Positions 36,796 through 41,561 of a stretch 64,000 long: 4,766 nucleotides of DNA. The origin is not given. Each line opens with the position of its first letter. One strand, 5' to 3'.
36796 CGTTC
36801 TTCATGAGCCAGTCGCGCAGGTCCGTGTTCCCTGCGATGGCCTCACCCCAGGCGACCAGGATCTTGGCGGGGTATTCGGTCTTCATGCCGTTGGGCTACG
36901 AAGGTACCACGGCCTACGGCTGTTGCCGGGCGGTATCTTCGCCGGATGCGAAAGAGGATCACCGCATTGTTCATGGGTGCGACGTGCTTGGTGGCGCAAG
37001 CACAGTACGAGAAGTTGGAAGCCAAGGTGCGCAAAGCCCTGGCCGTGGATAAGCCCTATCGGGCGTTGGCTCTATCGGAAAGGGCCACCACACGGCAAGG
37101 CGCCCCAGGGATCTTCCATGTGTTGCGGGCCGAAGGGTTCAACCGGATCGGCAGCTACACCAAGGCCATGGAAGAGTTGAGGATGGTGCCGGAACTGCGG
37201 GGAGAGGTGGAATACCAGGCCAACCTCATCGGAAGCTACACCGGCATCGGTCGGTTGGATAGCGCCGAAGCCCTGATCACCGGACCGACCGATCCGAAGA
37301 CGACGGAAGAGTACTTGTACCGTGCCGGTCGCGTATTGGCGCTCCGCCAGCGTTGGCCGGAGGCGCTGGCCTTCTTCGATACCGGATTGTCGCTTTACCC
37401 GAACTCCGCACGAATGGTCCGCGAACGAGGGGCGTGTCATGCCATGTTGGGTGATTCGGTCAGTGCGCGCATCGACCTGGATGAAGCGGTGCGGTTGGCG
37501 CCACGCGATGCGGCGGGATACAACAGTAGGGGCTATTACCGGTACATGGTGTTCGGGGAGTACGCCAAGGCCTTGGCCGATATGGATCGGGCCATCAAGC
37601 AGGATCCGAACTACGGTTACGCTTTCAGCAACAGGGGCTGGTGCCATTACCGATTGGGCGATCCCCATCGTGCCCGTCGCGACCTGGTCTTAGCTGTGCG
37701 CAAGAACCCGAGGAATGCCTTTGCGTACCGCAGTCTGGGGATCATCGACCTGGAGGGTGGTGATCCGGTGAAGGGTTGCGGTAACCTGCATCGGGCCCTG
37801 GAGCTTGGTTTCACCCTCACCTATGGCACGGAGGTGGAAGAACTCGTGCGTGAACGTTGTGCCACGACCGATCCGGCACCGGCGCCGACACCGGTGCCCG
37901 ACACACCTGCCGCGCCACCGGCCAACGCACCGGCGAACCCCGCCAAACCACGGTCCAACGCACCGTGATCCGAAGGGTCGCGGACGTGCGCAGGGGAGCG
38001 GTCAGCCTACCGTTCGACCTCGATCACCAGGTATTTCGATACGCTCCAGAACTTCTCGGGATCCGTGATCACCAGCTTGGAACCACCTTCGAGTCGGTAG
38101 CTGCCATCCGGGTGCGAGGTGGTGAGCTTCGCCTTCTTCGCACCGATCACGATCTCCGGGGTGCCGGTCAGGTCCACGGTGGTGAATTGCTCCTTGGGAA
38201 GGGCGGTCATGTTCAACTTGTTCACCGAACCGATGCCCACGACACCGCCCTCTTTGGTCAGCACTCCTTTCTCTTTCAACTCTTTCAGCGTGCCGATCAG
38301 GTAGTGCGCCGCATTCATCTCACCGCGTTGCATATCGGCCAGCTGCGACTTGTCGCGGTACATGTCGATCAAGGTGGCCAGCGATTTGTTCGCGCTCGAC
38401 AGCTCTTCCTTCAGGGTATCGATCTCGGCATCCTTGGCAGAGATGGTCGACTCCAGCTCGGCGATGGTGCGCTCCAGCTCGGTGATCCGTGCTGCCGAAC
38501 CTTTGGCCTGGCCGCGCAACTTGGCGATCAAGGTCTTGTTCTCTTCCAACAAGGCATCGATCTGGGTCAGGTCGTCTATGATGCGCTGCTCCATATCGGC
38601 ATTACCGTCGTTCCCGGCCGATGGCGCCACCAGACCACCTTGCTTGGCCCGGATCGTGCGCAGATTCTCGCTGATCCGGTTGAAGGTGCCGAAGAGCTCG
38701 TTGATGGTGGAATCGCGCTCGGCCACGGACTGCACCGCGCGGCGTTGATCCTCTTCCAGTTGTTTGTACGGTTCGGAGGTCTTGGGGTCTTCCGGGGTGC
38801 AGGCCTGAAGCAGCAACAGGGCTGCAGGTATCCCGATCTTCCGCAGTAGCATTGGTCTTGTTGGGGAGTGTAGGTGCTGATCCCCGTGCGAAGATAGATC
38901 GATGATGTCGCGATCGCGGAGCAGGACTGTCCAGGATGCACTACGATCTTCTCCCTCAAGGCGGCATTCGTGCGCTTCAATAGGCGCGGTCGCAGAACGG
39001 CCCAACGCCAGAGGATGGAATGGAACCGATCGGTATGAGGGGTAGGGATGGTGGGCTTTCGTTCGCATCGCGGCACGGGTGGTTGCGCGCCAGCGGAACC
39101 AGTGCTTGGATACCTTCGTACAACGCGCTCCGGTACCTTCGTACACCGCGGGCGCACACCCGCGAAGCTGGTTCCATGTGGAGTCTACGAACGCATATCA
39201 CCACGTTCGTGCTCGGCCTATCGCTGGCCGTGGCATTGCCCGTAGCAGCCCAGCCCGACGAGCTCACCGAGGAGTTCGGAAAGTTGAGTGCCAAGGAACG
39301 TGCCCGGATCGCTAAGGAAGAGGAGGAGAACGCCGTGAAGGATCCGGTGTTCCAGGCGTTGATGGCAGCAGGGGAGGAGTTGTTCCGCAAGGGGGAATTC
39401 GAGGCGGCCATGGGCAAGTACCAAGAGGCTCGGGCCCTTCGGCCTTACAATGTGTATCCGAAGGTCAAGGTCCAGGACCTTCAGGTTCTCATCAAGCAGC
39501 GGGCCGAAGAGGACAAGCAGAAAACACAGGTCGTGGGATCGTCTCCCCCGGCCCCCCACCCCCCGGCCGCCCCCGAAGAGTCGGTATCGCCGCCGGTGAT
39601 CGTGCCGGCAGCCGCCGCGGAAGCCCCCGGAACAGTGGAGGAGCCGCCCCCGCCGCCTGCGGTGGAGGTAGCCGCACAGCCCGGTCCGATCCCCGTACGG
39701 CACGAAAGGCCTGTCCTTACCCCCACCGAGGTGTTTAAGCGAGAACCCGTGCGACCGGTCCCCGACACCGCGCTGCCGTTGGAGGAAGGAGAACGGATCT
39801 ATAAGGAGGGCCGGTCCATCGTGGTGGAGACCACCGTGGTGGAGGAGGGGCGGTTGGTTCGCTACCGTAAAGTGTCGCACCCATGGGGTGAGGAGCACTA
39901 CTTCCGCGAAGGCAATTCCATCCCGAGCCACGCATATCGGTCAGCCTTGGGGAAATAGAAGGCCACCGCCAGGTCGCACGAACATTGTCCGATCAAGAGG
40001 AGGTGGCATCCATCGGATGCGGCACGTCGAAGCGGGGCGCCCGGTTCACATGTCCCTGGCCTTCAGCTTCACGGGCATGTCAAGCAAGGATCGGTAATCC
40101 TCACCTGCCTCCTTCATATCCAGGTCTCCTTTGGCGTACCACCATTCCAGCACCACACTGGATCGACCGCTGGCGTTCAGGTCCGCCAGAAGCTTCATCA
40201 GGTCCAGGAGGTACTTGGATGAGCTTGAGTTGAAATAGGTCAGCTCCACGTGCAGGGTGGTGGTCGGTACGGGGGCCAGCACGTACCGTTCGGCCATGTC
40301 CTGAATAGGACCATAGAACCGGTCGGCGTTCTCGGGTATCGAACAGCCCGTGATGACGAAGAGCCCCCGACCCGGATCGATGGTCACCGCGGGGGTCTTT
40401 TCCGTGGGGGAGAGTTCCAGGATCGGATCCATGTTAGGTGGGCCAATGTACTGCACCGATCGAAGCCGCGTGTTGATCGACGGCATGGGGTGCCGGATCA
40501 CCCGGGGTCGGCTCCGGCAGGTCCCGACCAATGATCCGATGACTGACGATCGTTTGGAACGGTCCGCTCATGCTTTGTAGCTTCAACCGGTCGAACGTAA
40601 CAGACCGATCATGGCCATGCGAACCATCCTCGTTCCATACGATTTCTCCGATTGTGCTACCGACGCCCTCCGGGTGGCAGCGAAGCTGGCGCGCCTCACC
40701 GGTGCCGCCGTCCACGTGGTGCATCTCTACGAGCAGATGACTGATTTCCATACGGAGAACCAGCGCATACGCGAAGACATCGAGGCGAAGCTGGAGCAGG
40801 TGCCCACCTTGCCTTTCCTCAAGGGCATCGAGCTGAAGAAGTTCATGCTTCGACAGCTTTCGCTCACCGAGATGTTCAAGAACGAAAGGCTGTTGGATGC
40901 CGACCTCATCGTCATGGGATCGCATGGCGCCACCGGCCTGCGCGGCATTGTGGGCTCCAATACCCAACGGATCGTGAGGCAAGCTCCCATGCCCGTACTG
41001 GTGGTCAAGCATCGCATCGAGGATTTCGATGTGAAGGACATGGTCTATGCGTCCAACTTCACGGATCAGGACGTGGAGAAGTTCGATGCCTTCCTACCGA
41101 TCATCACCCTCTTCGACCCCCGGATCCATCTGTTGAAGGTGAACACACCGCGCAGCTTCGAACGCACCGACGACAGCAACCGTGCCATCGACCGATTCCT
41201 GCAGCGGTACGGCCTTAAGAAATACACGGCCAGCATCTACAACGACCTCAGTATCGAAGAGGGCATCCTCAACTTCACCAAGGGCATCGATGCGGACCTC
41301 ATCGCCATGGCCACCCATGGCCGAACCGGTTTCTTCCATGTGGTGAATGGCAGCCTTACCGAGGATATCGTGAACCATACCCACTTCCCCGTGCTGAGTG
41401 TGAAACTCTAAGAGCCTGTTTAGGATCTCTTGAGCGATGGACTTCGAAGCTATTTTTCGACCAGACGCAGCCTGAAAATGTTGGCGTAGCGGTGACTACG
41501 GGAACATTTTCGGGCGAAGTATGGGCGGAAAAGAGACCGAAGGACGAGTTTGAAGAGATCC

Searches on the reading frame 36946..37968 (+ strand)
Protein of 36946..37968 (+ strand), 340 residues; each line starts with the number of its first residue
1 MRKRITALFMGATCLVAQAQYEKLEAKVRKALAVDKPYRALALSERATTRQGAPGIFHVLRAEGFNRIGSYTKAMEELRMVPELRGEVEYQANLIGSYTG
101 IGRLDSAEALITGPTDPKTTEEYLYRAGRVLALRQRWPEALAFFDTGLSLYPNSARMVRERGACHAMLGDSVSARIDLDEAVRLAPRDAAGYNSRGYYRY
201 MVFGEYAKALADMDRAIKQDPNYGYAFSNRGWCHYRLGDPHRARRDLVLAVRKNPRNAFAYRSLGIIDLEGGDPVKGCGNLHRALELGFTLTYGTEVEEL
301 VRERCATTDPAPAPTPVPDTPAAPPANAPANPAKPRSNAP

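Call 79: search_protein_families(library=pfam, proteins=[window:36946-37968:+], max_evalue=0.00001)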
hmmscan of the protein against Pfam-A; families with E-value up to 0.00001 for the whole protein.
window:36946-37968:+ (340 aa): 10 families
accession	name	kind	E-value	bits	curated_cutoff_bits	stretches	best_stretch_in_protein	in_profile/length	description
PF07719.23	TPR_2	-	1.7e-22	78.1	27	0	225-257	2-34/34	Tetratricopeptide repeat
PF13371.12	TPR_9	-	1.9e-16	60.3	35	2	134-189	8-63/73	Tetratricopeptide repeat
PF00515.34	TPR_1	-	4.1e-14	52.2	27.8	0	225-257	2-34/34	Tetratricopeptide repeat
PF13432.12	TPR_16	-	1.2e-12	48.5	32.7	0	201-256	8-63/65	Tetratricopeptide repeat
PF13431.12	TPR_17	-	4.3e-12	45.7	24.4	0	214-244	3-33/34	Tetratricopeptide repeat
PF13428.12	TPR_14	-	6.3e-11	42.3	23.5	0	123-161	3-41/44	Tetratricopeptide repeat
PF13414.12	TPR_11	-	1.8e-10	40.8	26.8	0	204-238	8-42/42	TPR repeat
PF14559.12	TPR_19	-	7.4e-08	33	25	0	204-263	5-63/68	Tetratricopeptide repeat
PF13424.12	TPR_12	-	1.2e-07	32.2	30.1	0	124-185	6-75/77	Tetratricopeptide repeat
PF13174.12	TPR_6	-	1.7e-07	31.9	26.3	0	124-154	3-33/33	Tetratricopeptide repeat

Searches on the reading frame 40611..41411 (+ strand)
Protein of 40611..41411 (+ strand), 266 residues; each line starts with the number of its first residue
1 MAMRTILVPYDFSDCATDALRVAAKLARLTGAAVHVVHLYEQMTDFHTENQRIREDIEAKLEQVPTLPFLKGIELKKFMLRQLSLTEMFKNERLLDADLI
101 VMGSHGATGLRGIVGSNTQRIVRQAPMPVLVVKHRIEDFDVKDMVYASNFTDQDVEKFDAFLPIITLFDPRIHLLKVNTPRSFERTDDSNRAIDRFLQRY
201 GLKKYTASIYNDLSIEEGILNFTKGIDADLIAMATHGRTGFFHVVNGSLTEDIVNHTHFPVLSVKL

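Call 41: search_protein_families(library=pfam, proteins=[window:40611-41411:+])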
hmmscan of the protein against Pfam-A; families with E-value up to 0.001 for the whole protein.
window:40611-41411:+ (266 aa): 1 family
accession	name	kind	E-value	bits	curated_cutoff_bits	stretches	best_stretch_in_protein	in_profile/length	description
PF00582.32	Usp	-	9e-36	124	24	2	3-133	1-141/141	Universal stress protein family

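Call 42: find_encoding_contigs(protein=window:40611-41411:+, flank=3000, max_places=10)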
Protein window:40611-41411:+ (266 aa): 21 contigs read that carry it; 10 places shown.
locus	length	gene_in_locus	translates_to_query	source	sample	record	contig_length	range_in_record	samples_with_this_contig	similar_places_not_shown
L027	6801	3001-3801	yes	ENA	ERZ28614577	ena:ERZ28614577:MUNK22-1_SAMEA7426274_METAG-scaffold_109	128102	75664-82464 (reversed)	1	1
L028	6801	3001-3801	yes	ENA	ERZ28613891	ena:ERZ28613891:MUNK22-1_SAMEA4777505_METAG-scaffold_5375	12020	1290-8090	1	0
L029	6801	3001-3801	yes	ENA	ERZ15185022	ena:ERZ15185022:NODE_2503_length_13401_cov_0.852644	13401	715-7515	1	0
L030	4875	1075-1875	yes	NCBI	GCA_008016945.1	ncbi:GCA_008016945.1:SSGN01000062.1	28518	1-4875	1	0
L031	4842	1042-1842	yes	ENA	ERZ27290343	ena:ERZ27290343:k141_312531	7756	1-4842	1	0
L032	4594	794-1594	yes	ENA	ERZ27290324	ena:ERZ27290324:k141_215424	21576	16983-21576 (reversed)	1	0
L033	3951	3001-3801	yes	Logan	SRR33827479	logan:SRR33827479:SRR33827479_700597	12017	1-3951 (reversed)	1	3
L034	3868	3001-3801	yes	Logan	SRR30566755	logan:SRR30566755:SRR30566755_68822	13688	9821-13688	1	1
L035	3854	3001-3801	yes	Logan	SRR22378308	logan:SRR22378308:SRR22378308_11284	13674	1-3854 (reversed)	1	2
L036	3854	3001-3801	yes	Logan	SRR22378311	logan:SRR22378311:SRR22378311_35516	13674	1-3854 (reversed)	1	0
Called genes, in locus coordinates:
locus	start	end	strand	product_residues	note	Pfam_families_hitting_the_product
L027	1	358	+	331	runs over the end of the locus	PF13424:TPR_12 (faint), PF13428:TPR_14 (faint), PF14559:TPR_19 (faint), PF13174:TPR_6 (faint), PF13414:TPR_11 (faint), PF13371:TPR_9, PF13371:TPR_9 (weak), PF13432:TPR_16 (weak), +4 more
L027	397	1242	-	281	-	PF16808:PKcGMP_CC (faint)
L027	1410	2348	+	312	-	-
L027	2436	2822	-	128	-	PF09345:SiaC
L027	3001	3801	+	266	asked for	PF00582:Usp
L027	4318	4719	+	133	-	PF08980:DUF1883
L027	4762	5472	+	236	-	-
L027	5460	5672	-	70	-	-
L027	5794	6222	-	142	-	PF00011:HSP20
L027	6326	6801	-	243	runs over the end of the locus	-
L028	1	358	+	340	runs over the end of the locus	PF13174:TPR_6 (faint), PF13424:TPR_12 (faint), PF13428:TPR_14 (faint), PF13431:TPR_17 (faint), PF14559:TPR_19 (faint), PF13371:TPR_9, PF13371:TPR_9 (weak), PF13432:TPR_16 (weak), +4 more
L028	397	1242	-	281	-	PF16808:PKcGMP_CC (faint)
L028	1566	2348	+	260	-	-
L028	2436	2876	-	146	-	PF09345:SiaC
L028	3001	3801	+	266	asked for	PF00582:Usp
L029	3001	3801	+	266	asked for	PF00582:Usp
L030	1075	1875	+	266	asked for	PF00582:Usp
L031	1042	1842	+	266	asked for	PF00582:Usp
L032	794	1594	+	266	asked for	PF00582:Usp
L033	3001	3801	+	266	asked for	PF00582:Usp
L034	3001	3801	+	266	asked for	PF00582:Usp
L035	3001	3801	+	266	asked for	PF00582:Usp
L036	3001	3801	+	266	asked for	PF00582:Usp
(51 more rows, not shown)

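Call 43: find_homologous_proteins(query=window:40611-41411:+, max_evalue=1e-30)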
Query window:40611-41411:+ (266 aa): 2604 proteins with E <= 1e-30 among 6037 candidates; the best 120 are listed.
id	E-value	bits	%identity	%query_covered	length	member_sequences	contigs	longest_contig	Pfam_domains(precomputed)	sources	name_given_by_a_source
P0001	1.8e-171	586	100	100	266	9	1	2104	PF00582.33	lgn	-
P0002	5.6e-160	548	93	100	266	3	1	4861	PF00582.33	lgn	-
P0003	5.9e-155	532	90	100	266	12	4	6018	PF00582.33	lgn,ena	-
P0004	7.4e-155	532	89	100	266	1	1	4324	PF00582.33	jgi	-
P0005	7.8e-153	525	88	100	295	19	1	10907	PF00582.33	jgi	jgi:nucleotide-binding universal stress UspA family protein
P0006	1.0e-152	525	89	100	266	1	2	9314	PF00582.33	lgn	-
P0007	9.7e-152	521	86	100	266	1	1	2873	PF00582.33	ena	-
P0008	4.2e-151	519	85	100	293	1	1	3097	PF00582.33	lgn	-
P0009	4.9e-151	519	87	100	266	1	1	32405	PF00582.33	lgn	-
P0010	6.5e-151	519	86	100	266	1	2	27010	PF00582.33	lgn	-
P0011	1.4e-149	514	86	100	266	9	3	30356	PF00582.33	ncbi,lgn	-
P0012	2.5e-149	514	85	100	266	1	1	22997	PF00582.33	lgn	-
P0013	5.5e-149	512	84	100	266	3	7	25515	PF00582.33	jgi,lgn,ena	-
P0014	9.5e-149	512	85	100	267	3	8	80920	PF00582.33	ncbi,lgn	ncbi:MAG: universal stress protein [Flavobacteriales bacterium]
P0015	1.7e-148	511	84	100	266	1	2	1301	PF00582.33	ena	-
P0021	1.1e-145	502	82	100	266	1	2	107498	PF00582.33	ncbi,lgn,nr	ncbi:MAG: universal stress protein [Flavobacteriales bacterium]|nr:universal stress protein [Flavoba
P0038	8.5e-141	486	80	100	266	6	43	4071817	PF00582.33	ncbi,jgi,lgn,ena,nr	ncbi:MAG: universal stress protein [Flavobacteriales bacterium]|jgi:nucleotide-binding universal str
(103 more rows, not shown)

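Call 44: find_encoding_contigs(protein=P0009, flank=10000, max_places=1)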
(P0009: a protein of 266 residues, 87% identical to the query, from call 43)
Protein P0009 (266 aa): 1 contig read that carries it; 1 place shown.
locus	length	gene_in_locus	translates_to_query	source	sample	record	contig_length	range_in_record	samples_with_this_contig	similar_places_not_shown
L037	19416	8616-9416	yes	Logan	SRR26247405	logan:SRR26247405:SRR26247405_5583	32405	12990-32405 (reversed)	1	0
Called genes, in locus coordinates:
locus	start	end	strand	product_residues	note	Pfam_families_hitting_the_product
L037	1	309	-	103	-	?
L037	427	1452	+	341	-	PF18962:Por_Secre_tail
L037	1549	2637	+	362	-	PF27098:Rv0959_3rd, PF13519:VWA_2 (weak)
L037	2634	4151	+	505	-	PF01078:Mg_chelatase (faint), PF07728:AAA_5 (faint)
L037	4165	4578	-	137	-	-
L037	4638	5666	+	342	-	PF07719:TPR_2 (faint), PF13428:TPR_14 (faint), PF12895:ANAPC3 (faint), PF13371:TPR_9 (weak), PF13432:TPR_16 (weak), PF13371:TPR_9 (weak), PF14559:TPR_19 (weak), PF00515:TPR_1 (weak), +5 more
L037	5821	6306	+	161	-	-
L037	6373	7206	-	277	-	-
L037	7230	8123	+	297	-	-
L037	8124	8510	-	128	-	PF09345:SiaC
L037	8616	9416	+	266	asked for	PF00582:Usp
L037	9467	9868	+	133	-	PF08980:DUF1883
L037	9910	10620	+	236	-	-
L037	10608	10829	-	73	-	-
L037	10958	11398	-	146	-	PF00011:HSP20, PF17886:ArsA_HSP20 (weak)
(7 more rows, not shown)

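Call 45: find_encoding_contigs(protein=P0014, flank=10000, max_places=1)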
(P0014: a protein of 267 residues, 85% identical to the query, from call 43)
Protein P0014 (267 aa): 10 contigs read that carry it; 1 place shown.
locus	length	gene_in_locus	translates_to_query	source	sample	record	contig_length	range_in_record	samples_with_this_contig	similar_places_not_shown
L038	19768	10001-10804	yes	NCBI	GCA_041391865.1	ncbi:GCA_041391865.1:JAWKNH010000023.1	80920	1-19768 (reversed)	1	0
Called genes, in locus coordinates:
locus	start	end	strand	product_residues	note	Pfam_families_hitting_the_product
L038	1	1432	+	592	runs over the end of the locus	PF04371:PAD_porph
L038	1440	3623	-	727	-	PF23759:GBD_T9SS_assoc (weak), PF18962:Por_Secre_tail (faint)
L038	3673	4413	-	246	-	PF13568:OMP_b-brl_2 (weak)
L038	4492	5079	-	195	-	PF00881:Nitroreductase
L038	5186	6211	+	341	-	PF18962:Por_Secre_tail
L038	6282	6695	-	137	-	-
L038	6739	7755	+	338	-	PF14559:TPR_19 (faint), PF07719:TPR_2 (faint), PF13424:TPR_12 (faint), PF13428:TPR_14 (faint), PF00515:TPR_1 (faint), PF13371:TPR_9 (faint), PF13432:TPR_16 (faint), PF13431:TPR_17 (faint), +3 more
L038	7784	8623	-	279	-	PF27954:CCDC192 (faint)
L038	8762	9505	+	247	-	-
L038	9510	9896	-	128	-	PF09345:SiaC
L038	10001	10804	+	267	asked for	PF00582:Usp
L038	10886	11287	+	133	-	PF08980:DUF1883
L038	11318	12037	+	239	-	-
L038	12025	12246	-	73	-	-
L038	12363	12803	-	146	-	PF00011:HSP20, PF17886:ArsA_HSP20 (weak)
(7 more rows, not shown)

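Call 46: find_encoding_contigs(protein=P0021, flank=10000, max_places=1)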
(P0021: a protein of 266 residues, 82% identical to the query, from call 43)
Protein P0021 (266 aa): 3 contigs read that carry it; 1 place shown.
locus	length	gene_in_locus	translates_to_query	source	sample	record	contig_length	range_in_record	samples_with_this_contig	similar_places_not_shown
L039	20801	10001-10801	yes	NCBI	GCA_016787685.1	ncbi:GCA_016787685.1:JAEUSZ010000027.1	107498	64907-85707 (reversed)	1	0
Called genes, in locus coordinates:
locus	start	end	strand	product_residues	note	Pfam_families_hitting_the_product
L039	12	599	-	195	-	PF00881:Nitroreductase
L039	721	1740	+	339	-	PF18962:Por_Secre_tail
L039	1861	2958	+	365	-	PF27098:Rv0959_3rd, PF13519:VWA_2 (weak)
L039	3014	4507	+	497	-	PF01078:Mg_chelatase (faint), PF07728:AAA_5 (faint)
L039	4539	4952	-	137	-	-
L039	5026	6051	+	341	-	PF13374:TPR_10 (faint), PF00515:TPR_1 (faint), PF07719:TPR_2 (faint), PF13174:TPR_6 (faint), PF13424:TPR_12 (faint), PF13432:TPR_16 (weak), PF13371:TPR_9, PF13414:TPR_11 (weak), +4 more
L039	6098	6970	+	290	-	PF00106:adh_short, PF08659:KR, PF13561:adh_short_C2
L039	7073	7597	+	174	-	-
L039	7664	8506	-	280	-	PF12329:TMF_DNA_bd (faint)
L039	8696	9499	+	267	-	-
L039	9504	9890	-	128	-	PF09345:SiaC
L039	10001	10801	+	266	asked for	PF00582:Usp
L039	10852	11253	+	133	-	PF08980:DUF1883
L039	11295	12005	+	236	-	-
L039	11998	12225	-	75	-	-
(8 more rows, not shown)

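Call 47: find_encoding_contigs(protein=P0038, flank=10000, max_places=1)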
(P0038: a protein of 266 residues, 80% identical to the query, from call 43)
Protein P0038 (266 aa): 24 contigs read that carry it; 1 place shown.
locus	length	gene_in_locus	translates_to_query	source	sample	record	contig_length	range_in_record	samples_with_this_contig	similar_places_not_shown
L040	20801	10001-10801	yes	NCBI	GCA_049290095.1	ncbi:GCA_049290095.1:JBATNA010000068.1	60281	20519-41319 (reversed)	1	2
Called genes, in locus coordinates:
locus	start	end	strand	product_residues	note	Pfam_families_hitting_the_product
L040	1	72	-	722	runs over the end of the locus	PF23759:GBD_T9SS_assoc (weak), PF18962:Por_Secre_tail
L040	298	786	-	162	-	PF14730:DUF4468 (faint)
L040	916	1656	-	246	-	PF13568:OMP_b-brl_2 (weak)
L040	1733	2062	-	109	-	-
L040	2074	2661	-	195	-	PF00881:Nitroreductase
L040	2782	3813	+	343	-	PF18962:Por_Secre_tail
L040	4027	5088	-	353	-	PF03150:CCP_MauG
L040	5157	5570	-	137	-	-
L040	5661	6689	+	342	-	PF13428:TPR_14 (faint), PF14559:TPR_19 (faint), PF00515:TPR_1 (faint), PF07719:TPR_2 (faint), PF13424:TPR_12 (faint), PF13174:TPR_6 (faint), PF13181:TPR_8 (faint), PF13432:TPR_16 (weak), +3 more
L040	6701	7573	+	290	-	PF00106:adh_short, PF08659:KR, PF13561:adh_short_C2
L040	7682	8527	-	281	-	-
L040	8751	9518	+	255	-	-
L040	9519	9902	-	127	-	PF09345:SiaC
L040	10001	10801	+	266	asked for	PF00582:Usp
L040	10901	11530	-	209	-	-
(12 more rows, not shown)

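Call 49: find_encoding_contigs(protein=P0002, flank=5000, max_places=2)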
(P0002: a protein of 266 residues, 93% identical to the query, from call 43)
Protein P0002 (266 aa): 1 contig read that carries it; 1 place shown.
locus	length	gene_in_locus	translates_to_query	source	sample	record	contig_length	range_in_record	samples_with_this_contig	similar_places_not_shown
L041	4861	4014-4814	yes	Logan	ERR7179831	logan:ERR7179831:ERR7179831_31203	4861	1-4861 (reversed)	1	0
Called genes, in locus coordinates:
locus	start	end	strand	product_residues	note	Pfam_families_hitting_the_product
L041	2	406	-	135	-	?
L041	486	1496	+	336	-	PF13174:TPR_6 (faint), PF13424:TPR_12 (faint), PF13428:TPR_14 (faint), PF00515:TPR_1 (faint), PF13371:TPR_9 (weak), PF13432:TPR_16 (weak), PF13371:TPR_9 (weak), PF13432:TPR_16 (weak), +7 more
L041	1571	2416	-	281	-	PF27954:CCDC192 (faint), PF16808:PKcGMP_CC (faint)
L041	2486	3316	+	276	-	-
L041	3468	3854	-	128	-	PF09345:SiaC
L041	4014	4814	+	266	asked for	PF00582:Usp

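Call 50: find_encoding_contigs(protein=P0003, flank=5000, max_places=2)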
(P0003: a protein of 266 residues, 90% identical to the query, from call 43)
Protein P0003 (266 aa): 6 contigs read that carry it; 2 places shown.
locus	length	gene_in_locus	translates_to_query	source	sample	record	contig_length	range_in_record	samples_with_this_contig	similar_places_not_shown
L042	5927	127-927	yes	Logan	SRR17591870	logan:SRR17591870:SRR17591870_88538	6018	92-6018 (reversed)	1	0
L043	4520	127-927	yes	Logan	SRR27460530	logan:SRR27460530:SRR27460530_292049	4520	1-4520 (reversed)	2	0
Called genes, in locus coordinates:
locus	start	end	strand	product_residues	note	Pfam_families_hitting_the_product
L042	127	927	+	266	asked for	PF00582:Usp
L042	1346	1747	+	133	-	PF08980:DUF1883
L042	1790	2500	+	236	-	-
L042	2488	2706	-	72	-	-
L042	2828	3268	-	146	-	PF00011:HSP20, PF17886:ArsA_HSP20 (faint)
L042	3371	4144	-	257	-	-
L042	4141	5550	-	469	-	PF17125:Methyltr_RsmF_N, PF01189:Methyltr_RsmB-F, PF13636:Methyltranf_PUA (weak)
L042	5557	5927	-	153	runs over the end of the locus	?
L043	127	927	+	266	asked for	PF00582:Usp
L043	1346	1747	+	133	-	PF08980:DUF1883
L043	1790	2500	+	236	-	-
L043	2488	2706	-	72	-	-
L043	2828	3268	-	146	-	PF00011:HSP20, PF17886:ArsA_HSP20 (faint)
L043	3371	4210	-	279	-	-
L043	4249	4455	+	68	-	-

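Call 51: find_encoding_contigs(protein=P0006, flank=6000, max_places=2)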
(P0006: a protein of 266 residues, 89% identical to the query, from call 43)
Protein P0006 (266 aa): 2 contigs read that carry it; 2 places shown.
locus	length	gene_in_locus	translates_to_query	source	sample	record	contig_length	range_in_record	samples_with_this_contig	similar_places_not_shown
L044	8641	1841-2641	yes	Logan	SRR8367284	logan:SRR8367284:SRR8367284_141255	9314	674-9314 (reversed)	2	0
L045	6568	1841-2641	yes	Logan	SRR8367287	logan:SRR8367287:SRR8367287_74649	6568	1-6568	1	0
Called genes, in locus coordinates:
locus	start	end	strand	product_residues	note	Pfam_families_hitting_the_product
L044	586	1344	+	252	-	-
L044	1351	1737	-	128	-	PF09345:SiaC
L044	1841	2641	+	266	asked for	PF00582:Usp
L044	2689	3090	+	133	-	PF08980:DUF1883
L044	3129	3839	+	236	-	-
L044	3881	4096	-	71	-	-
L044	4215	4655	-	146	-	PF00011:HSP20, PF17886:ArsA_HSP20 (weak)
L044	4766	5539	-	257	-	-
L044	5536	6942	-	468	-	PF17125:Methyltr_RsmF_N, PF01189:Methyltr_RsmB-F, PF13636:Methyltranf_PUA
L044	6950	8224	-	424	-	PF00709:Adenylsucc_synt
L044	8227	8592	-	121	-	PF01740:STAS, PF13466:STAS_2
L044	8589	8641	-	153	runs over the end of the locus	PF01475:FUR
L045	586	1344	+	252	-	-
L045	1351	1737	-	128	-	PF09345:SiaC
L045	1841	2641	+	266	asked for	PF00582:Usp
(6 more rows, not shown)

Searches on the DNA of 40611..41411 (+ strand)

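Call 52: search_with_rna_model(model_id=R1, sources=[L027, L030, L037, L038, L039, L040, L041, L042, L043, L044, L045], max_evalue=0.01)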
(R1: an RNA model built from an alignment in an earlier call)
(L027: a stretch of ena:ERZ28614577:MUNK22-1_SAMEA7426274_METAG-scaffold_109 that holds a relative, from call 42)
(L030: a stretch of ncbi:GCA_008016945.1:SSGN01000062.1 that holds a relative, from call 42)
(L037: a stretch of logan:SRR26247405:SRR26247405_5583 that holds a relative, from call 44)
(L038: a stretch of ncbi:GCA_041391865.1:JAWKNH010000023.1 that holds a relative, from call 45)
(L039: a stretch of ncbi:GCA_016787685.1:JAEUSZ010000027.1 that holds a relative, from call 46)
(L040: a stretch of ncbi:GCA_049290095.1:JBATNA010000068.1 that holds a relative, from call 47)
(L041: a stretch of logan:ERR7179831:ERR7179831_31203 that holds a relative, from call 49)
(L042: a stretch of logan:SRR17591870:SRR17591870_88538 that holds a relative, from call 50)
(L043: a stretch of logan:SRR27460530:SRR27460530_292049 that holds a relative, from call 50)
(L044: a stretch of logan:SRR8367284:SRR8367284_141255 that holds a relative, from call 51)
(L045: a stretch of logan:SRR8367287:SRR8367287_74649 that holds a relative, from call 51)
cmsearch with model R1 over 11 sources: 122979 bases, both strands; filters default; matches with E-value up to 0.01: 2.
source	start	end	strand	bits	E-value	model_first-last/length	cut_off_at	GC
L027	3819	3944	+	41.1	4.6e-09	1-124/124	no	0.51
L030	1893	2018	+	41.1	4.6e-09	1-124/124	no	0.51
